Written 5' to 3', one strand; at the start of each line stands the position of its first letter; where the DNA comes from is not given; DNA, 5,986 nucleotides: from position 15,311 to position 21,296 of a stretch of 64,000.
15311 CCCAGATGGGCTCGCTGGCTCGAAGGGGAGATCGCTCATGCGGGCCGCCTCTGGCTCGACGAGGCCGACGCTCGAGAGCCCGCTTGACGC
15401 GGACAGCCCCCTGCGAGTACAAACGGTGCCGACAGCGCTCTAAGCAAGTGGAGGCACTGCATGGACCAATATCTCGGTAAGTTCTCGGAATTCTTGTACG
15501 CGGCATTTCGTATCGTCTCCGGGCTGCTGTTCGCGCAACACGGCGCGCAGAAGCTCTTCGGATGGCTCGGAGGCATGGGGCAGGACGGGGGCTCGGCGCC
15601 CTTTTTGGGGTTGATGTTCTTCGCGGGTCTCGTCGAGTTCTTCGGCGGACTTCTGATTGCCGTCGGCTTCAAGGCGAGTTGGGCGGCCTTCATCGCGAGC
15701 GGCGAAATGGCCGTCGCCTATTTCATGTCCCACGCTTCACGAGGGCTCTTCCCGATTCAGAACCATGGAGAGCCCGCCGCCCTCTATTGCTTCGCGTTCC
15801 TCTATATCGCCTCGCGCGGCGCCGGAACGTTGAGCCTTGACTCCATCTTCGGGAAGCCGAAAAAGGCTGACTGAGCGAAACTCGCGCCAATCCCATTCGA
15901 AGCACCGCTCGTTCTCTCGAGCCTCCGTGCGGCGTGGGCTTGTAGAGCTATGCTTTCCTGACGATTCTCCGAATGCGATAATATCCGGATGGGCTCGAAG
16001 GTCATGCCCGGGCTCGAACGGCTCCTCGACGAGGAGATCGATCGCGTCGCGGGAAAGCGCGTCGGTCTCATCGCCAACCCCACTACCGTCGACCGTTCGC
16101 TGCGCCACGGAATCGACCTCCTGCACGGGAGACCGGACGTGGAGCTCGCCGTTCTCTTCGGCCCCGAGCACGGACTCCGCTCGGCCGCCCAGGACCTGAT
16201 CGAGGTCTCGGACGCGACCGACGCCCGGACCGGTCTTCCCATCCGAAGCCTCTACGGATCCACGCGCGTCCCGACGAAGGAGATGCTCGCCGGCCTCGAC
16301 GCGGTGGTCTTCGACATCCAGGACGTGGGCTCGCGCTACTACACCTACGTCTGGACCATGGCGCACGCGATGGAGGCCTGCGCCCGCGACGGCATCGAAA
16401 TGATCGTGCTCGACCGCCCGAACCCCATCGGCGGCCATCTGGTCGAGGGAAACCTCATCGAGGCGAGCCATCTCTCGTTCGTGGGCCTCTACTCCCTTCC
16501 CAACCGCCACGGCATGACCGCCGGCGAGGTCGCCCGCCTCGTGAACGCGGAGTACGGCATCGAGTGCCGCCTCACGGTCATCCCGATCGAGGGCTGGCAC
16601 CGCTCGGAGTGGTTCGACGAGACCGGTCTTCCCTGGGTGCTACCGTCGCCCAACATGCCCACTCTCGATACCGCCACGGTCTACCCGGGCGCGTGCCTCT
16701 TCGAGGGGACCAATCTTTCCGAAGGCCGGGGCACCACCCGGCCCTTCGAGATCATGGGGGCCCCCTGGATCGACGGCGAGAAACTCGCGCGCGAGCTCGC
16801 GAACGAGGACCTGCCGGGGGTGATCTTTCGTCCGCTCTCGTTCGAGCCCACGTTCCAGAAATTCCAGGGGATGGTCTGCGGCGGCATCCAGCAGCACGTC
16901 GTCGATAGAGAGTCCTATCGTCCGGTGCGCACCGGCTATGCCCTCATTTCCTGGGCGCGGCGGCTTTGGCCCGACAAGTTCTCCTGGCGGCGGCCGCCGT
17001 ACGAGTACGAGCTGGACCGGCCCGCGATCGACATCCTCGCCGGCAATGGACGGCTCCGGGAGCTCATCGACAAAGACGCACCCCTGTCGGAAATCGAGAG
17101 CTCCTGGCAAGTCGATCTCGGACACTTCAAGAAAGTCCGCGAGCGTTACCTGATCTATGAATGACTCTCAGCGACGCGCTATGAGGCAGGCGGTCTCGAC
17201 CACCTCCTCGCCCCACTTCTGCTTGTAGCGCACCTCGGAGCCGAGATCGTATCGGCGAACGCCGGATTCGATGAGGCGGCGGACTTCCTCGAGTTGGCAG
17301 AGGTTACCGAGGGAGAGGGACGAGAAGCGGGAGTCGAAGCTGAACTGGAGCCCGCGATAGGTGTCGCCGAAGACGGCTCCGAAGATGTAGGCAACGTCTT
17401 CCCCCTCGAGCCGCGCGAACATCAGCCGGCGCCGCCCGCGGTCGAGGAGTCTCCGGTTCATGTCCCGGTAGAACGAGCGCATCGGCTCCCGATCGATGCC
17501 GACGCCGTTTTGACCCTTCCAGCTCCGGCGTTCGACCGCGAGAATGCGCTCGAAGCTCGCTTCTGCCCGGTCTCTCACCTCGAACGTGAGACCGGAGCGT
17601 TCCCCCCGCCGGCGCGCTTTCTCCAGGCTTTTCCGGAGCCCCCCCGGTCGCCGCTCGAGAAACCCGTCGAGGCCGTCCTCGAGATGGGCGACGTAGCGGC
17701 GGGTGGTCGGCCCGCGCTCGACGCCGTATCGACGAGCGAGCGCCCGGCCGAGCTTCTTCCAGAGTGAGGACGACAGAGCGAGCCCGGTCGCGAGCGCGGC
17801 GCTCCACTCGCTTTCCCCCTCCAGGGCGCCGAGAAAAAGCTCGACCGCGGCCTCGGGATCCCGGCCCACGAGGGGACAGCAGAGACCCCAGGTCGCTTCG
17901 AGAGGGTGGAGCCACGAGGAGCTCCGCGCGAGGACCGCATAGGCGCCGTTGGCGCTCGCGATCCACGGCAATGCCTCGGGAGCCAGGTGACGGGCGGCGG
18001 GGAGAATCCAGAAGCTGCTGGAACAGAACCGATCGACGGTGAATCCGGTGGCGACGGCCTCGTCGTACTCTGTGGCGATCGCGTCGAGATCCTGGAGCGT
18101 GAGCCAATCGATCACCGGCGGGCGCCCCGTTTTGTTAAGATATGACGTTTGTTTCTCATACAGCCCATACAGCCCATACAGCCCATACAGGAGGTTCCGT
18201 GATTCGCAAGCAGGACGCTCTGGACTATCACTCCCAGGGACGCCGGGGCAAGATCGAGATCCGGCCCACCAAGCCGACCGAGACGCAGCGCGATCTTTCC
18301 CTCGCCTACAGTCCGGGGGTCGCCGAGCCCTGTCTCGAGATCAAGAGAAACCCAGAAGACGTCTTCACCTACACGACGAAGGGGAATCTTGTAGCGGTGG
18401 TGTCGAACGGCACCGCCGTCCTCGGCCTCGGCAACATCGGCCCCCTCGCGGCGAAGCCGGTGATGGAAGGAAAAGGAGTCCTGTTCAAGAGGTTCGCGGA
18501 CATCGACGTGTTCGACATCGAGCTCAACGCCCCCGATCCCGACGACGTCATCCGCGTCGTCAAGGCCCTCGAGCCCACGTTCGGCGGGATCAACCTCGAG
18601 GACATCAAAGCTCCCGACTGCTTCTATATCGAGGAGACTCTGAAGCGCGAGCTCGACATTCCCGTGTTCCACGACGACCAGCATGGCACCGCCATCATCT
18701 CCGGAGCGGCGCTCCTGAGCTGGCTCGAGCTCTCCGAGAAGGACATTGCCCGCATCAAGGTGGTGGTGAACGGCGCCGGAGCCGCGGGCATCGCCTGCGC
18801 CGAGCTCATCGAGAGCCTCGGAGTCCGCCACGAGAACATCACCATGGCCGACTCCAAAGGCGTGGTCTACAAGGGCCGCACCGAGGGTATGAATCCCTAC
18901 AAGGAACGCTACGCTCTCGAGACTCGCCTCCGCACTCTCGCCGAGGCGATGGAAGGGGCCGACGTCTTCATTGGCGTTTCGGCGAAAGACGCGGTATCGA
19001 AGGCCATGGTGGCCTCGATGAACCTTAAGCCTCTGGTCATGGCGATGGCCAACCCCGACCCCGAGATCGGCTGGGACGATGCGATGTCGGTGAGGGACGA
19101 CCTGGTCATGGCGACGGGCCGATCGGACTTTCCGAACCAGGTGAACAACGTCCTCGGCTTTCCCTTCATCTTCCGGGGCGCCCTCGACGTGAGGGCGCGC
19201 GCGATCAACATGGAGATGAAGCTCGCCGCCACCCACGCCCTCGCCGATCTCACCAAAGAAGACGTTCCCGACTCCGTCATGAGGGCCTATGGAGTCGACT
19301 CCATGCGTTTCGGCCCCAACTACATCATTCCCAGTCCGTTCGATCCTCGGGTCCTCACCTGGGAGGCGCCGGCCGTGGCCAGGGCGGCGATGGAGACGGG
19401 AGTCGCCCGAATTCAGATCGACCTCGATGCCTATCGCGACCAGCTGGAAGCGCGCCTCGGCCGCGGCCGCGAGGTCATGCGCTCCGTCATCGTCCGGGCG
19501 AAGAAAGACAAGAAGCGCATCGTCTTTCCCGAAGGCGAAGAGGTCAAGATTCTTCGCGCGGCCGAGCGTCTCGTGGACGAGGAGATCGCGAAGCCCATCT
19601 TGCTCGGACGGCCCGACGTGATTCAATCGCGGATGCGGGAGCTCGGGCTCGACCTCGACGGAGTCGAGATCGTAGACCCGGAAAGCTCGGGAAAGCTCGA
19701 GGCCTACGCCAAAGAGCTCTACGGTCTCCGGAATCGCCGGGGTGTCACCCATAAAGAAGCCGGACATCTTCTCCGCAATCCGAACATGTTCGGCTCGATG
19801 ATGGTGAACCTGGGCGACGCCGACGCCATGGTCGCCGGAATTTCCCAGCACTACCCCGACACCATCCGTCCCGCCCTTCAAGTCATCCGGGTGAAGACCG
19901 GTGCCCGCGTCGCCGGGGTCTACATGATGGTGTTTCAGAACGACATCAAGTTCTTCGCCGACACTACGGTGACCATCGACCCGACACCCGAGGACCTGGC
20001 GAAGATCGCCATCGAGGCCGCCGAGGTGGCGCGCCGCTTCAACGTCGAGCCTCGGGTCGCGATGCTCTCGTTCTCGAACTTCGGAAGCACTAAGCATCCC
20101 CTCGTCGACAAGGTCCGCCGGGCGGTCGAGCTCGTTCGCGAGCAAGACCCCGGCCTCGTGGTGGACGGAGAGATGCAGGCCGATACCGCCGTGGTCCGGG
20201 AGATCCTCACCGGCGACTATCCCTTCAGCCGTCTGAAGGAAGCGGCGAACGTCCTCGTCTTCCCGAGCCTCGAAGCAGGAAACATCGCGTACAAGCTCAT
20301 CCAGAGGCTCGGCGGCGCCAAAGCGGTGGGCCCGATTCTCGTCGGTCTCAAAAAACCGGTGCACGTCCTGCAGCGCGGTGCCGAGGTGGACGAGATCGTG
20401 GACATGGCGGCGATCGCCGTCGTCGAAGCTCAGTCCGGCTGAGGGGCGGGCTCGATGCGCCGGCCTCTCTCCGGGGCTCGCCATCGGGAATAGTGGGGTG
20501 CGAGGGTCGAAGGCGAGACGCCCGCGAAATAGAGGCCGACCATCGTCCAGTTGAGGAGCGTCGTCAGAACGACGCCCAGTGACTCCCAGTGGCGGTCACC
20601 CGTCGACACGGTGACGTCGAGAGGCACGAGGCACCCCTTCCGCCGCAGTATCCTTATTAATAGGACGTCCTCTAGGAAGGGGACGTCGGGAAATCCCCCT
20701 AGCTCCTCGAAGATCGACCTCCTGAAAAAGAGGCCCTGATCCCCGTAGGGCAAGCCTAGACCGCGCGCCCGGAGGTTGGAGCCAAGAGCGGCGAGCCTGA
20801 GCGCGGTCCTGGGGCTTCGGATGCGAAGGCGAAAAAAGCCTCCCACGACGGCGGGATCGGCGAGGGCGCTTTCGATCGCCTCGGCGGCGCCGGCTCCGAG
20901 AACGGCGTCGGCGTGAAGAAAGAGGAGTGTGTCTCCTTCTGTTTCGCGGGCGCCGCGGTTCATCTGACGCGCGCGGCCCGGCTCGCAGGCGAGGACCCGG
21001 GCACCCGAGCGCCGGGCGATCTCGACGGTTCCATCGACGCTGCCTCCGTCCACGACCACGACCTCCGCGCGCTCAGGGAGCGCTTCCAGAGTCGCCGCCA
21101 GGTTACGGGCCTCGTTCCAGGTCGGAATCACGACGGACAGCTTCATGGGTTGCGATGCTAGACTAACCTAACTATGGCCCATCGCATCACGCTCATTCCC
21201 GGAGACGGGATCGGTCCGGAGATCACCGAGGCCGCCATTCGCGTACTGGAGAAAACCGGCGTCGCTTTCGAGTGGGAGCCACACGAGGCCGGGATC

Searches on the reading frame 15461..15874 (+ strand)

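Call 58: search_protein_families(library=pfam, max_evalue=0.0001, proteins=[window:15461-15874:+])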
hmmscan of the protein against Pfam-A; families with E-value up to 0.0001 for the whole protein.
window:15461-15874:+ (137 aa): 1 family
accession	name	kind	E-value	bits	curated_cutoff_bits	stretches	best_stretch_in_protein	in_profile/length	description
PF07681.17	DoxX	-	1e-11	45.7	23.6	1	15-91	4-84/85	DoxX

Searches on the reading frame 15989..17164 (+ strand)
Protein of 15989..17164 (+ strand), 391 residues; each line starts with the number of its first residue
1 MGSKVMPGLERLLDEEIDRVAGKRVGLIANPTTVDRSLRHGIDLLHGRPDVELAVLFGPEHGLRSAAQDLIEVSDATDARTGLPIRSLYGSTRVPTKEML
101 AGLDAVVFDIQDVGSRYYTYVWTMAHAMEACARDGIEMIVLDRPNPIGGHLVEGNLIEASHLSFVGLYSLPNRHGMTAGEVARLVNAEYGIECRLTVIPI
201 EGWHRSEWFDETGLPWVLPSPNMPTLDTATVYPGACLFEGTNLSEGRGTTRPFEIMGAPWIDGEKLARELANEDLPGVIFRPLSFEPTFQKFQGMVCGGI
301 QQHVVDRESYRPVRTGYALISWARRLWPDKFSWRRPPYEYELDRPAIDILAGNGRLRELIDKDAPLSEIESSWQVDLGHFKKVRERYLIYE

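Call 59: search_protein_families(library=pfam, max_evalue=0.0001, proteins=[window:15989-17164:+])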
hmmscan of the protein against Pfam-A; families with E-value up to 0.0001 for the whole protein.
window:15989-17164:+ (391 aa): 2 families
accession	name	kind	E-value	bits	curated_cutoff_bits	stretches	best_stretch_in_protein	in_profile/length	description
PF07075.17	NamZ_N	-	2.6e-85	285.4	26.9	1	25-226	1-202/203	Exo-beta-N-acetylmuramidase NamZ, N-terminal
PF20732.2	NamZ_C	-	3.6e-58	197.1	25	1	231-390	2-152/152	Exo-beta-N-acetylmuramidase NamZ, C-terminal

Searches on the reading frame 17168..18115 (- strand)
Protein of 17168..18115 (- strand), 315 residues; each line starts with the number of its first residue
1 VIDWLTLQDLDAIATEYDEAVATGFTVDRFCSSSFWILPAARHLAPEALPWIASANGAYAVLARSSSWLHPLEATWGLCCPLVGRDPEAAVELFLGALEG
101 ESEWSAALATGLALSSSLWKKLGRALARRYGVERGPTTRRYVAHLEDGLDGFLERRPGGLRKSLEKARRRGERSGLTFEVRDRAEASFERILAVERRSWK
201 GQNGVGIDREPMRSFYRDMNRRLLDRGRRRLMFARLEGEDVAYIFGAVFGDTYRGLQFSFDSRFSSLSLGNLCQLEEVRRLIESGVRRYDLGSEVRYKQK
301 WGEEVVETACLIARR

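Call 59: search_protein_families(library=pfam, max_evalue=0.0001, proteins=[window:17168-18115:-])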
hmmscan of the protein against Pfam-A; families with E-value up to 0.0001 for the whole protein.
window:17168-18115:- (315 aa): 1 family
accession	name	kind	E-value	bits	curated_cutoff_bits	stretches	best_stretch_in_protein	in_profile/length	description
PF13480.13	Acetyltransf_6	-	1.2e-24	87.5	22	1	160-293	3-136/143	Acetyltransferase (GNAT) domain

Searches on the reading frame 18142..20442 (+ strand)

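Call 59: search_protein_families(library=pfam, max_evalue=0.0001, proteins=[window:18142-20442:+])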
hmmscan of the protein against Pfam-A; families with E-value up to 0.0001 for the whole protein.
window:18142-20442:+ (766 aa): 3 families
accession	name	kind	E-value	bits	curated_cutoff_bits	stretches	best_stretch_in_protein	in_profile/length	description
PF01515.24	PTA_PTB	-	1.5e-113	379.8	24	1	445-760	2-319/319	Phosphate acetyl/butaryl transferase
PF00390.24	malic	-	1.8e-29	103.3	23.1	1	36-168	2-182/182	Malic enzyme, N-terminal domain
PF03949.21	Malic_M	-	1.3e-17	64.4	23.5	1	182-377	3-231/258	Malic enzyme, NAD binding domain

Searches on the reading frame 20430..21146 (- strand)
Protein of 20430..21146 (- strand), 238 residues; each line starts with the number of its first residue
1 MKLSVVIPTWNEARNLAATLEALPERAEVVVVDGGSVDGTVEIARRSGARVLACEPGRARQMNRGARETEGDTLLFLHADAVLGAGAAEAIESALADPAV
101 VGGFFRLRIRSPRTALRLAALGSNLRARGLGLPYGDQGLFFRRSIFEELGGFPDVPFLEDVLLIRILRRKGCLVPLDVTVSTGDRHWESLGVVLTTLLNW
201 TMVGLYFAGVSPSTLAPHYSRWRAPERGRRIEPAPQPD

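Call 59: search_protein_families(library=pfam, max_evalue=0.0001, proteins=[window:20430-21146:-])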
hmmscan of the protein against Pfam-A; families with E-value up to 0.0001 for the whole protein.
window:20430-21146:- (238 aa): 2 families
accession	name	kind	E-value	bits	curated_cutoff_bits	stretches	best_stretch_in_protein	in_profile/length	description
PF00535.33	Glycos_transf_2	-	3.6e-17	63.3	23.3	1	4-110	1-121/168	Glycosyl transferase family 2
PF13641.12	Glyco_tranf_2_3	-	1.3e-08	35.6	27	1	3-172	3-199/230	Glycosyltransferase like family 2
